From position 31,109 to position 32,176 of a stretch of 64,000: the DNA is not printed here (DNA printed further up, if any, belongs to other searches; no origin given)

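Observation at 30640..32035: AT-rich single-gene island encoding an RmuC-like coiled-coil protein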

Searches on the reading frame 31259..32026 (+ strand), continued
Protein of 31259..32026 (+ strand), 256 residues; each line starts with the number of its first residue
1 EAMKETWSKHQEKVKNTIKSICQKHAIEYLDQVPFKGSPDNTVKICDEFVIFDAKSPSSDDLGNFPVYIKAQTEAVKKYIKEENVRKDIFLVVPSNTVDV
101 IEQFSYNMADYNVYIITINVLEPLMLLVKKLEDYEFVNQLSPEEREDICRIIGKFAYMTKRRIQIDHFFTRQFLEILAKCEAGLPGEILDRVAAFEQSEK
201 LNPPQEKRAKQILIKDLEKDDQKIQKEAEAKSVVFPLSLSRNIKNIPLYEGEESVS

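Call 90: search_dna_similar(query=window:31259-32026:+, collection=phages, mode=protein, max_evalue=0.001, max_rows=15)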
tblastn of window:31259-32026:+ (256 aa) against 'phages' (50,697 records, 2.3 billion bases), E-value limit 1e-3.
No match.

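Call 91: find_related_loci(query=A2, collection=viral_contigs, flank=8000)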
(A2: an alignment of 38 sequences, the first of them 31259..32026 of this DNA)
Query A2 (256 aa) in viral_contigs; peptide patterns used: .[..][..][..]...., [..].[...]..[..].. (x = any residue, [..] = any of these).
47 stretches matched a pattern, but none encodes a relative of the query by tblastn (E <= 1e-3).

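Call 93: fold_search(model_id=the predicted structure, library=pdb)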
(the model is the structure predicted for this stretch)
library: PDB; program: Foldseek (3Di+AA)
matches with E <= 10: 417; with E <= 0.001: 0
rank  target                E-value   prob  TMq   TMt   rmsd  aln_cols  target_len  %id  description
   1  6hz4_N                1.1e-02  0.72  0.24  0.37  10.3       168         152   15  Structure of McrBC without DNA binding domains (one half of the full complex) (released 2019-07-24)
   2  5liq_B                1.4e-02  0.75  0.20  0.11   6.9       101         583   15  The structure of C160S,C508S,C578S mutant of Nt.BspD6I nicking endonuclease at 0.185 nm resolution . (released 2017-08-02)
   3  6hz4_M                1.6e-02  0.66  0.22  0.18   9.0       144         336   15  Structure of McrBC without DNA binding domains (one half of the full complex) (released 2019-07-24)
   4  6qnz_A                1.7e-02  0.72  0.21  0.11   6.8       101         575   15  Crystal structure of the site-specific DNA nickase N.BspD6I E418A Mutant (released 2020-03-04)
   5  5liq_A                1.7e-02  0.72  0.21  0.11   6.8       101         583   15  The structure of C160S,C508S,C578S mutant of Nt.BspD6I nicking endonuclease at 0.185 nm resolution . (released 2017-08-02)
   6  6qnz_B                2.1e-02  0.69  0.21  0.11   6.8       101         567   15  Crystal structure of the site-specific DNA nickase N.BspD6I E418A Mutant (released 2020-03-04)
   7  5lhc_A                2.1e-02  0.57  0.19  0.10   9.4       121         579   12  The structure of D456A mutant of Nt.BspD6I nicking endonuclease at 0.24 nm resolution . (released 2017-08-16)
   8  1xmx                  2.7e-02  0.72  0.23  0.17   7.9       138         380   16  Crystal structure of protein VC1899 from Vibrio cholerae (released 2004-11-16)
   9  5lhc_B                2.7e-02  0.66  0.21  0.11   6.8       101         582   14  The structure of D456A mutant of Nt.BspD6I nicking endonuclease at 0.24 nm resolution . (released 2017-08-16)
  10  2ewf                  3.1e-02  0.63  0.21  0.11   6.8       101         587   13  Crystal structure of the site-specific DNA nickase N.BspD6I (released 2006-11-21)
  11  9a5m_A                3.3e-02  0.33  0.17  0.12  14.0       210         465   14  Integrative model of YDJA-YDIS by crosslinking MS and deep learning (released 2024-09-18)
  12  2p14                  4.0e-02  0.69  0.28  0.36   9.4       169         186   12  Crystal structure of small subunit (R.BspD6I2) of the heterodimeric restriction endonuclease R.BspD6I (released 2008-03-11)
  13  5liz                  4.0e-02  0.57  0.21  0.11   6.8       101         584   15  The structure of Nt.BspD6I nicking endonuclease with all cysteines mutated by serine residues at 0.19 nm resolution . (released 2017-08-02)
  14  6ut6_G                4.0e-02  0.47  0.21  0.17   8.7       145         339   12  Cryo-EM structure of the Escherichia coli McrBC complex (released 2020-10-21)
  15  7vsr_M                4.5e-02  0.41  0.21  0.18  10.0       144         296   14  Structure of McrBC (stalkless mutant) (released 2023-02-15)
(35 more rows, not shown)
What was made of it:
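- Foldseek returns the same class of hits, but weakly (call 93).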

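Call 99: search_protein_families(library=padloc, proteins=[L019:10849-11964:+, L019:7766-9247:+, L019:12022-13419:+, L020:1783-3111:+], max_evalue=0.00001)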
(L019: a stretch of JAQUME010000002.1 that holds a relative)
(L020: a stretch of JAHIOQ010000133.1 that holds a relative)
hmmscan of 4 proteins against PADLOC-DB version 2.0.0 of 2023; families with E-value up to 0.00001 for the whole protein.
L019:10849-11964:+ (372 aa): 1 family
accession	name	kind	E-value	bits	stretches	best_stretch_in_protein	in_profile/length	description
PDLC04447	PDC-M14A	-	7.3e-14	50.4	1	49-204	6-149/152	-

L019:7766-9247:+ (494 aa): 1 family
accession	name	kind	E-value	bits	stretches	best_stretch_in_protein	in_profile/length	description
PDLC01447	Cas4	-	5.3e-10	38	1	20-225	14-158/161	"CAS-I,CAS-II,CAS-III,CAS-IV,CAS-V,CAS-VI; acquisition_associated"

L019:12022-13419:+ (466 aa): 20 families
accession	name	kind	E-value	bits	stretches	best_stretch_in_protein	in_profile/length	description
PDLC02304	AbiEii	-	3.2e-47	159.6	1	1-232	1-209/260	AbiEii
PDLC02317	AbiEii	-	7.7e-44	148.2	1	1-229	1-223/396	AbiEii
PDLC02323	AbiEii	-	3.5e-23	80.5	1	1-222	1-195/248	AbiEii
PDLC02294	AbiEii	-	6e-20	70.2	1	17-227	18-202/260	AbiEii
PDLC02297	AbiEii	-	3.1e-13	47.7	1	3-198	4-196/307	AbiEii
PDLC02289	AbiEii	-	1e-12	46.2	1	7-93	18-97/309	AbiEii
PDLC02292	AbiEii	-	1.3e-12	46.2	1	7-101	14-100/283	AbiEii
PDLC02288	AbiEii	-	2.2e-12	44.5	1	5-207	15-203/294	AbiEii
PDLC02296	AbiEii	-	1.7e-11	41.9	1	36-206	38-196/282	AbiEii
PDLC02303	AbiEii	-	2.1e-11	41.7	1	3-71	2-68/249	AbiEii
PDLC02305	AbiEii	-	2.3e-11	41.5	1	2-205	3-188/306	AbiEii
PDLC02293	AbiEii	-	1.4e-10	39.2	1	20-220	19-201/270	AbiEii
PDLC02321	AbiEii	-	3.5e-10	38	1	18-86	19-83/296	AbiEii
PDLC02302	AbiEii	-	2.1e-09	35.2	1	10-198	15-198/313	AbiEii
PDLC02330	AbiEii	-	8.2e-09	33.5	1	37-206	20-157/219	AbiEii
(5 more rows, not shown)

L020:1783-3111:+ (443 aa): 0 families
